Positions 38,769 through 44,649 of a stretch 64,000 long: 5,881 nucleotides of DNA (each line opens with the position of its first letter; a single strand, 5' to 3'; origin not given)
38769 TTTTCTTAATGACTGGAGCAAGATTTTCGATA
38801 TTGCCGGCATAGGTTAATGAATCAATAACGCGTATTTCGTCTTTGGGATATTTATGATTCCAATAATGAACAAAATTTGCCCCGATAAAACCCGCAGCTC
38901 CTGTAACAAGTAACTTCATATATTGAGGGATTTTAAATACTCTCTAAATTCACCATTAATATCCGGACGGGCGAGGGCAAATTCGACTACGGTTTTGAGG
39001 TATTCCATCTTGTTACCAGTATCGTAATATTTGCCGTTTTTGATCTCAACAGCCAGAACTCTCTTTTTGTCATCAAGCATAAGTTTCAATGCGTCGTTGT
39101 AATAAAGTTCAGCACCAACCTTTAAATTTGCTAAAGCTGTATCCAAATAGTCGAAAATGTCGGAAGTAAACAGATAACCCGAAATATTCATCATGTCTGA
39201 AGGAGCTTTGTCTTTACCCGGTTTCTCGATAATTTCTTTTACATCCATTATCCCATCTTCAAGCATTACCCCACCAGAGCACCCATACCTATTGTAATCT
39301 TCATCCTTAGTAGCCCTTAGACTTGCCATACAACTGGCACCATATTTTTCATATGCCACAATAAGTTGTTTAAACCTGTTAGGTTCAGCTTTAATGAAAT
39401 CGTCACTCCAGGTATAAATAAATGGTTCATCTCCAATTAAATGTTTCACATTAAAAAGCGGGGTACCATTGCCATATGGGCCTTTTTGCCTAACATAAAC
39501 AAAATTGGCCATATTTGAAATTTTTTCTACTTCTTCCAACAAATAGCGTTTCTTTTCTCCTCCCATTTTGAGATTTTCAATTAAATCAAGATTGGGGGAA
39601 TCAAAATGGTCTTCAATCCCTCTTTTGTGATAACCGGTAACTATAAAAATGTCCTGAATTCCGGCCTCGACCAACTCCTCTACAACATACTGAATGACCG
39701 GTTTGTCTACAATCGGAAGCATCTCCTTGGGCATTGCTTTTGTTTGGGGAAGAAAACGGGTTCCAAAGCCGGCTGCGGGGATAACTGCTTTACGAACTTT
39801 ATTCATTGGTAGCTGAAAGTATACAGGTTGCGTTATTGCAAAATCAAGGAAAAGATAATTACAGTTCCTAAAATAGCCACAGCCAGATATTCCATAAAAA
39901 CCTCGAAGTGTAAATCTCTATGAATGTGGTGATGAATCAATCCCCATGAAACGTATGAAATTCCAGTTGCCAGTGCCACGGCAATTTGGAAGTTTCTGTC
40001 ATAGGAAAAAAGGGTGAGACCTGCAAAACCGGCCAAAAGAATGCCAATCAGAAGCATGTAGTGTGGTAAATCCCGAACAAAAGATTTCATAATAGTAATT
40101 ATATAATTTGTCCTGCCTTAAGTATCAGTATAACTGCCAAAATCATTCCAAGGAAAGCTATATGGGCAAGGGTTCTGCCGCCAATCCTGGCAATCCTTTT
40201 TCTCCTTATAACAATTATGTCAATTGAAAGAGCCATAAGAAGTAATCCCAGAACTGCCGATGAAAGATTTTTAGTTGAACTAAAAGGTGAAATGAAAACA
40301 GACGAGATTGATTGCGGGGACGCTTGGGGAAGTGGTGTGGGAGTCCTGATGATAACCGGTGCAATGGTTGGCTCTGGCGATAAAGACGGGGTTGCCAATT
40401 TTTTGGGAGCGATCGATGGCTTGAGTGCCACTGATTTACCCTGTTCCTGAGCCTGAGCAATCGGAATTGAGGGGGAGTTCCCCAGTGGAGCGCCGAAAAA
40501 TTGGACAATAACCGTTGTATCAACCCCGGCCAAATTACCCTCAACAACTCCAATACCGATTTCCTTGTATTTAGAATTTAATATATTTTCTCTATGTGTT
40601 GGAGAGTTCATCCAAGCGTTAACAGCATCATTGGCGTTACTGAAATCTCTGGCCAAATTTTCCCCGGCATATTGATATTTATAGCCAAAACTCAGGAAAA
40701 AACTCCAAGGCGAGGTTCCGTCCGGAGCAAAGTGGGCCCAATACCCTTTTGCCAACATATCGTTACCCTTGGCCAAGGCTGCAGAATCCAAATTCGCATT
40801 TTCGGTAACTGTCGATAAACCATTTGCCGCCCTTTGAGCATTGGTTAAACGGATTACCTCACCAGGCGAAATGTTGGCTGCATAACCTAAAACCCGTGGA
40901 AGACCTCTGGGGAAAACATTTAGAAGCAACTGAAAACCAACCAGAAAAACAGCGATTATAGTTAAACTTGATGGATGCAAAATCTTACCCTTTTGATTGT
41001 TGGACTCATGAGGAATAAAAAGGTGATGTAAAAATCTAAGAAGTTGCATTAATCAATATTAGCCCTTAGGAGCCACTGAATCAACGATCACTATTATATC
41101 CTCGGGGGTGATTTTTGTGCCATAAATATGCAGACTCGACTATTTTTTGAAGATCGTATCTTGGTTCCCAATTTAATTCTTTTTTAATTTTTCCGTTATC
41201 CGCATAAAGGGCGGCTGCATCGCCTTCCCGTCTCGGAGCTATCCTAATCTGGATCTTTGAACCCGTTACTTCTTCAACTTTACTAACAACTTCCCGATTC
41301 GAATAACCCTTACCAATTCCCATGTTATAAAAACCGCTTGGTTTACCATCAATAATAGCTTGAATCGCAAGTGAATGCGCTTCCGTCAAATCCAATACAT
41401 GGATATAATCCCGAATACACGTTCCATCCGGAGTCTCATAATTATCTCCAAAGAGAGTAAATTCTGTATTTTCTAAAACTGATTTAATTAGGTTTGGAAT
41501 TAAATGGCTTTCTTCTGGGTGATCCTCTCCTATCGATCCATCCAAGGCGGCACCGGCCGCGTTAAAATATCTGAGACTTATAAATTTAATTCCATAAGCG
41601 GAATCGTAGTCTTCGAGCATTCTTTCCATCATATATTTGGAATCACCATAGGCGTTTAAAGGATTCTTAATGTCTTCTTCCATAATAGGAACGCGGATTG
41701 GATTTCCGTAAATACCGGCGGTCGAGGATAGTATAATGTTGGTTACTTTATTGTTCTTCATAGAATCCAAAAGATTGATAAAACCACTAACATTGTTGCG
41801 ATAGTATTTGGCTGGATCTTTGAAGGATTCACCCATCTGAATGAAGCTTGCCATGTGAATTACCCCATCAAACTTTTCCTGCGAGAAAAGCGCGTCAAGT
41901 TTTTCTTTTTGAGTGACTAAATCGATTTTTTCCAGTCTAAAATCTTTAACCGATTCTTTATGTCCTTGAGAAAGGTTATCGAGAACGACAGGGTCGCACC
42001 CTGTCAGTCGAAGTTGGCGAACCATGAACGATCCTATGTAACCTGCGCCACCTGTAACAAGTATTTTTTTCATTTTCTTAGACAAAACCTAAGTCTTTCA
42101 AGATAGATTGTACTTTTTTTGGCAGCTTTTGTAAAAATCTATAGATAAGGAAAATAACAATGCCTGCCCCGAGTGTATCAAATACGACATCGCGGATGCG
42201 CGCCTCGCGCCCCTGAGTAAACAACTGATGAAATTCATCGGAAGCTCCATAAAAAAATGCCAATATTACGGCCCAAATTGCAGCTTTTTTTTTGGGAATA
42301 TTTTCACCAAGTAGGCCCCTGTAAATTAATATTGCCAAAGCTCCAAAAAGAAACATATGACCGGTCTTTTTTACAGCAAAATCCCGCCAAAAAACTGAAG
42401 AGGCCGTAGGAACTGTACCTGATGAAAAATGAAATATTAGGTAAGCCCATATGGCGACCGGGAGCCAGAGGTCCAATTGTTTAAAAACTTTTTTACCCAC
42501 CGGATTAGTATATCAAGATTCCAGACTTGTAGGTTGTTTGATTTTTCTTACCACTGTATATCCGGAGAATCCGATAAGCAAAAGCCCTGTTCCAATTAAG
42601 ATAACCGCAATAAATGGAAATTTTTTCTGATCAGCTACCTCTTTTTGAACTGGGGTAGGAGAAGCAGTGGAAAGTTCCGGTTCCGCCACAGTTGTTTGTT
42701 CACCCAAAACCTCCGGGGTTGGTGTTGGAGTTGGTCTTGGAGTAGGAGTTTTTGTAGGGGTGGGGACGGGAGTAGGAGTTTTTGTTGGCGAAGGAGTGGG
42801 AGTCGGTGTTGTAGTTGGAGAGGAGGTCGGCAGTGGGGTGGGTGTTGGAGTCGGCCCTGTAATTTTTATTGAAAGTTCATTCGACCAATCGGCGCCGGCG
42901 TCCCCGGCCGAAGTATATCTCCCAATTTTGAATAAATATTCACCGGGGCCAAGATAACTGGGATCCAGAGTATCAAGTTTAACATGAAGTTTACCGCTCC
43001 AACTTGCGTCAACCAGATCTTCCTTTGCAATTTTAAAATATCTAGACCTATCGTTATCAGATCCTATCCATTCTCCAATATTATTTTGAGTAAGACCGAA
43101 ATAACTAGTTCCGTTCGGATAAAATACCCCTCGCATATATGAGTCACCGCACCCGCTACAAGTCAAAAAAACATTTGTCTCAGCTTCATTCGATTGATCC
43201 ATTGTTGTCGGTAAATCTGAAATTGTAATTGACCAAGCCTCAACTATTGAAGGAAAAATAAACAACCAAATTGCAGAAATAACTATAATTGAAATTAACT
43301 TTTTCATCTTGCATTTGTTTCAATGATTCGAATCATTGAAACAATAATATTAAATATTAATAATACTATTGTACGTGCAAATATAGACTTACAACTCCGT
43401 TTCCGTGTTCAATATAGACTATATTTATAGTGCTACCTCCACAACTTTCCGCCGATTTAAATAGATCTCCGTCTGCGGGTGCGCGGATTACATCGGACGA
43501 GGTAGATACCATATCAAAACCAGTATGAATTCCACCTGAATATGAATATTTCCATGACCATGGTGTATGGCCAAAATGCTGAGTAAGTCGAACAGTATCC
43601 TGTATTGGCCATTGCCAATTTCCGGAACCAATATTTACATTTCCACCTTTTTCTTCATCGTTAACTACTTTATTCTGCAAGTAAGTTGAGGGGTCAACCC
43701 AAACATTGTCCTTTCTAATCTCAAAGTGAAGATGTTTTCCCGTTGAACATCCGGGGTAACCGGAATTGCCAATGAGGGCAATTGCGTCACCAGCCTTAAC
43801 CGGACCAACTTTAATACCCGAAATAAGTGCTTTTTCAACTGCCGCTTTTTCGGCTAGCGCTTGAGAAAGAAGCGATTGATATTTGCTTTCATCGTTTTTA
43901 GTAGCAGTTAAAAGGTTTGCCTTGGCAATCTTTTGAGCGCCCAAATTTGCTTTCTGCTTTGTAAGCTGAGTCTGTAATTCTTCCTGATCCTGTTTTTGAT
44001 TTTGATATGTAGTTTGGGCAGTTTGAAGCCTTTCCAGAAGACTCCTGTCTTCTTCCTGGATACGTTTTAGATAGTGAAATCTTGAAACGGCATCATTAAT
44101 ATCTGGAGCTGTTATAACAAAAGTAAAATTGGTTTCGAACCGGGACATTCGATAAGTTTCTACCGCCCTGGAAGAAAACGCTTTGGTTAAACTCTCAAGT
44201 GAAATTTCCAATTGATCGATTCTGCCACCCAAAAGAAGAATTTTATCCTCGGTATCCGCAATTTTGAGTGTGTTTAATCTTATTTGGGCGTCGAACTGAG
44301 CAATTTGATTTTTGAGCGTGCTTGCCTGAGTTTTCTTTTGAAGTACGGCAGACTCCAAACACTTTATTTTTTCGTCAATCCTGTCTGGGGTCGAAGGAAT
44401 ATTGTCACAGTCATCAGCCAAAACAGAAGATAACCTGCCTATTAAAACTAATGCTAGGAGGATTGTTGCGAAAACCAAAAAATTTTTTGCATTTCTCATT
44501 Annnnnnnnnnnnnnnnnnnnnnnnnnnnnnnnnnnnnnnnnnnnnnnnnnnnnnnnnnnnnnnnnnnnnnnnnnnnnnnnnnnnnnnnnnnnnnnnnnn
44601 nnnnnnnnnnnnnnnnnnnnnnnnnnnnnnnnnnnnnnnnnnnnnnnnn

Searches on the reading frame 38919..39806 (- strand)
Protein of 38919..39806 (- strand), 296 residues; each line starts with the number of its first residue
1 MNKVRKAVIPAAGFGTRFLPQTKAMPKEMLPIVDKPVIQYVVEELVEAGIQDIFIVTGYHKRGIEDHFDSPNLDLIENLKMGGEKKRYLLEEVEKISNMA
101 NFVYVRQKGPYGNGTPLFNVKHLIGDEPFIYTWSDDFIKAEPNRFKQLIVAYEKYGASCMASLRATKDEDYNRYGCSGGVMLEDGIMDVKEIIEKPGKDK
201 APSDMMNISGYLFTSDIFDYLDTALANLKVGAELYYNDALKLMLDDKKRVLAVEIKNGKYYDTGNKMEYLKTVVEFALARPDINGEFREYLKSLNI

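Call 10: search_protein_families(library=pfam, proteins=[window:38919-39806:-], max_evalue=0.001)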
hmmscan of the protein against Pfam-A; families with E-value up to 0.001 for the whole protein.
window:38919-39806:- (296 aa): 2 families
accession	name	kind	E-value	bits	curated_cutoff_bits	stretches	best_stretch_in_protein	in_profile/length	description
PF00483.29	NTP_transferase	-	3.3e-29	102.6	21.2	1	6-271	1-237/245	Nucleotidyl transferase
PF12804.13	NTP_transf_3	-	1.9e-07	31.8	27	1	7-79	1-66/160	MobA-like NTP transferase domain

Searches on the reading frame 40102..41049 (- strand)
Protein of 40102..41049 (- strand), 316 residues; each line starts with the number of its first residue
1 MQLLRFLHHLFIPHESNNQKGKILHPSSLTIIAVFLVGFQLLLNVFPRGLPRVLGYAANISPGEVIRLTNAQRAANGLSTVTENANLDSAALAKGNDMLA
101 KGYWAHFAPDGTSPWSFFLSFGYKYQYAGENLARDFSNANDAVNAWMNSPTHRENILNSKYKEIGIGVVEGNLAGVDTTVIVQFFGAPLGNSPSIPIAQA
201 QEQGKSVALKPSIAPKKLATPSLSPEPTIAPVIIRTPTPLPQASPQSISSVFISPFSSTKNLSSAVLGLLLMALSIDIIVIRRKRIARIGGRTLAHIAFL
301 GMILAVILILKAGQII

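Call 10: search_protein_families(library=pfam, proteins=[window:40102-41049:-], max_evalue=0.001)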
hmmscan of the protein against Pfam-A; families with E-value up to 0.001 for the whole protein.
window:40102-41049:- (316 aa): 1 family
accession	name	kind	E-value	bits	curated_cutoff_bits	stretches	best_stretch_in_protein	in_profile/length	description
PF00188.32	CAP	-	1.2e-19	71.8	21.1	1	67-172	2-106/117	Cysteine-rich secretory protein family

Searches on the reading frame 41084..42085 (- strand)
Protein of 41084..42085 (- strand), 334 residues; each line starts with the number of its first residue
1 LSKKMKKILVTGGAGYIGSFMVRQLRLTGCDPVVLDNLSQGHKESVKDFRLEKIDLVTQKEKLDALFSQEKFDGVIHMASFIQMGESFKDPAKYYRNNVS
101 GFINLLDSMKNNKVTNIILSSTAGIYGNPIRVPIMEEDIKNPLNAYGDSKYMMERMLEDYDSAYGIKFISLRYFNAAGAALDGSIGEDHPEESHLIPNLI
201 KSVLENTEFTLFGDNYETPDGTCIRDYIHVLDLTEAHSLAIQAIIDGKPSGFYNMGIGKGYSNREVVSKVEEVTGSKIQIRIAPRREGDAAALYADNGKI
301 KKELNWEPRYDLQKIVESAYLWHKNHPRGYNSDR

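Call 10: search_protein_families(library=pfam, proteins=[window:41084-42085:-], max_evalue=0.001)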
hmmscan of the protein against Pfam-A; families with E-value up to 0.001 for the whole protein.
window:41084-42085:- (334 aa): 8 families
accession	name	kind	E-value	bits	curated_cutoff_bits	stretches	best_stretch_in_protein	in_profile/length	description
PF01370.27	Epimerase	-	4e-52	177.4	20.9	1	8-256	1-240/240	NAD dependent epimerase/dehydratase family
PF16363.11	GDP_Man_Dehyd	-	7e-48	164.2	27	1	9-317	1-330/332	GDP-mannose 4,6 dehydratase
PF02719.21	Polysacc_synt_2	-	2.7e-13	50.2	20.2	1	8-184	1-177/293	Polysaccharide biosynthesis protein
PF04321.23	RmlD_sub_bind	-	2.7e-13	50.1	27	1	7-162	2-141/287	RmlD substrate binding domain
PF01073.25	3Beta_HSD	-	1.1e-11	44.7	22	1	9-158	1-158/280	3-beta hydroxysteroid dehydrogenase/isomerase family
PF07993.18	NAD_binding_4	-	1.7e-06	27.8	20.1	1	58-178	77-209/258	Male sterility protein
PF08659.16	KR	-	0.00012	22.4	22.6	1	8-130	3-145/180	KR domain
PF13460.12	NAD_binding_10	-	0.00044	20.6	27.2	1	12-164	1-138/184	NAD(P)H-binding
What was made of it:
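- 41081..42085 (-): NAD-dependent sugar epimerase/dehydratase. Epimerase, 177 bits (call 10).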

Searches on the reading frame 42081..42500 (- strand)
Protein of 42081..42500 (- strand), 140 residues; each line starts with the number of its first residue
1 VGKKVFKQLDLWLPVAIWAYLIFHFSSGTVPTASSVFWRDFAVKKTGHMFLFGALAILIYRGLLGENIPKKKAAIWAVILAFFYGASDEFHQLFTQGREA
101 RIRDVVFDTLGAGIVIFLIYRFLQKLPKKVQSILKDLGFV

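Call 10: search_protein_families(library=pfam, proteins=[window:42081-42500:-], max_evalue=0.001)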
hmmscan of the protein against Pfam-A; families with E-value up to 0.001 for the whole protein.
window:42081-42500:- (140 aa): 2 families
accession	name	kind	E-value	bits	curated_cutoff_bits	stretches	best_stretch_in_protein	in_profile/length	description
PF04892.17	VanZ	-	2e-15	57.9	30.1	1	12-120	2-123/126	VanZ like family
PF01757.29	Acyl_transf_3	-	0.00044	19.8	31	1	9-137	151-275/326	Acyltransferase domain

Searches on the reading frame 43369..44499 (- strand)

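Call 10: search_protein_families(library=pfam, proteins=[window:43369-44499:-], max_evalue=0.001)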
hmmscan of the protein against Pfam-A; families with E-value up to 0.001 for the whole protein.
window:43369-44499:- (377 aa): 2 families
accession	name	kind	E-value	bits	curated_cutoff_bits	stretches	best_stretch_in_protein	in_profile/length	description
PF01551.29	Peptidase_M23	-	5.3e-15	55.8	28.7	2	233-270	62-96/96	Peptidase family M23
PF24568.1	CC_PcsB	-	0.00034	20.9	27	1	94-164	1-71/75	Peptidoglycan hydrolase PcsB, coiled-coil domain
